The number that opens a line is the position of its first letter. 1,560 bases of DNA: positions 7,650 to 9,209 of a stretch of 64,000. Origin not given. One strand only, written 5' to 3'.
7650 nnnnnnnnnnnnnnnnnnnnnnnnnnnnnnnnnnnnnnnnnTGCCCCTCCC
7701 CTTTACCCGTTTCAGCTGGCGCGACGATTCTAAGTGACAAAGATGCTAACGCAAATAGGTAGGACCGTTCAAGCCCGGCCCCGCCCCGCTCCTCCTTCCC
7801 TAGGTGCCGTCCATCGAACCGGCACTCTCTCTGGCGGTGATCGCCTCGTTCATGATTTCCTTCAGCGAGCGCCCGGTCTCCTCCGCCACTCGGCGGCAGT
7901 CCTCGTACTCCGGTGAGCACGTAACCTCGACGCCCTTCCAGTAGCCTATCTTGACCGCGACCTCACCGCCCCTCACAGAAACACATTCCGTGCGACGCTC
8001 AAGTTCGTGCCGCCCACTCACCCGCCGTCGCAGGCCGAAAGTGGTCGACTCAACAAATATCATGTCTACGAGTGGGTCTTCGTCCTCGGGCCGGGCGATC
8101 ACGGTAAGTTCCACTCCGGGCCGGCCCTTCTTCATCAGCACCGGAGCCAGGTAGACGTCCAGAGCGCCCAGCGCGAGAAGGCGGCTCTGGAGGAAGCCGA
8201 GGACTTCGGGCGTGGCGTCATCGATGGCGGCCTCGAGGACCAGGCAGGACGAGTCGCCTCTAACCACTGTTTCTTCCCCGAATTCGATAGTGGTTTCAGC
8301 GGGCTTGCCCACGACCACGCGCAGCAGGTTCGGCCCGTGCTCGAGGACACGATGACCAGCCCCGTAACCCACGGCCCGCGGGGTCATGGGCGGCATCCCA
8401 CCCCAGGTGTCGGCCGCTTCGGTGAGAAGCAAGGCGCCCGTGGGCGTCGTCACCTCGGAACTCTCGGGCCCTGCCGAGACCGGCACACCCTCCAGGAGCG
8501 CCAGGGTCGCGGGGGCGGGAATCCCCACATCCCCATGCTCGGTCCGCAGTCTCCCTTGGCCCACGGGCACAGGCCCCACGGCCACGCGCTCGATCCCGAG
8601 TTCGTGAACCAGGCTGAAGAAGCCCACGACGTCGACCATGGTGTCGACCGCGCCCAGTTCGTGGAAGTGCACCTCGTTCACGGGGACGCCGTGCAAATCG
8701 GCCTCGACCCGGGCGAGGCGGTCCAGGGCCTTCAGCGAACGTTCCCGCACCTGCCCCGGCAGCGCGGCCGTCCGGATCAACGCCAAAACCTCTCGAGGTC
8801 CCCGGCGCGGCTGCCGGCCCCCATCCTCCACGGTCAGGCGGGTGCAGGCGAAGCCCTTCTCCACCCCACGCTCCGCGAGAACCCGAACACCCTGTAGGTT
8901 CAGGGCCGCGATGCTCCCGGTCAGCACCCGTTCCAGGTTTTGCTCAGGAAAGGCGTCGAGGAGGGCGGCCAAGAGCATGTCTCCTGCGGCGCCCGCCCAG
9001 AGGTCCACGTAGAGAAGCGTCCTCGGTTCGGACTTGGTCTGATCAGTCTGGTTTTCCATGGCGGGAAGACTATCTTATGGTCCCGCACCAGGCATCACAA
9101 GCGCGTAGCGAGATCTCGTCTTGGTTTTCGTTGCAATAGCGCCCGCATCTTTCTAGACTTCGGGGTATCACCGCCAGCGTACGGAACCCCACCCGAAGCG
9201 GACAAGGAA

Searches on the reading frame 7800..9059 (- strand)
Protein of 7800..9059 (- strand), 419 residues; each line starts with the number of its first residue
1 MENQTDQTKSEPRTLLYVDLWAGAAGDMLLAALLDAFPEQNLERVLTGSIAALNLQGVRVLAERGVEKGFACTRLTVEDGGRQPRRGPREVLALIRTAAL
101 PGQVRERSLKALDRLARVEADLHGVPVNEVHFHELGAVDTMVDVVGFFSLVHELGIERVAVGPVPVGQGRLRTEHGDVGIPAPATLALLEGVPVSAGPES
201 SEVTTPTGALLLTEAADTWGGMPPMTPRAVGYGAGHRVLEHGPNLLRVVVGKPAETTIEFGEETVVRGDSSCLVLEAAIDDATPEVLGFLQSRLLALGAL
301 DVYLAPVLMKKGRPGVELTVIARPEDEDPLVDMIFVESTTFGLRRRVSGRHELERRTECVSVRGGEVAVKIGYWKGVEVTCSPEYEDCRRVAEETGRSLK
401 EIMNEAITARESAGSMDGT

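Call 48: search_protein_families(library=pfam, proteins=[window:7800-9059:-], max_evalue=0.00001)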
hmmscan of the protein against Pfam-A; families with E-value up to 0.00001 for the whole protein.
window:7800-9059:- (419 aa): 1 family
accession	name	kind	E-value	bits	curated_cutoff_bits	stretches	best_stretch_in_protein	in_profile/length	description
PF01969.22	Ni_insertion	-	1.7e-117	393.2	22.1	1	16-403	1-375/375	Nickel insertion protein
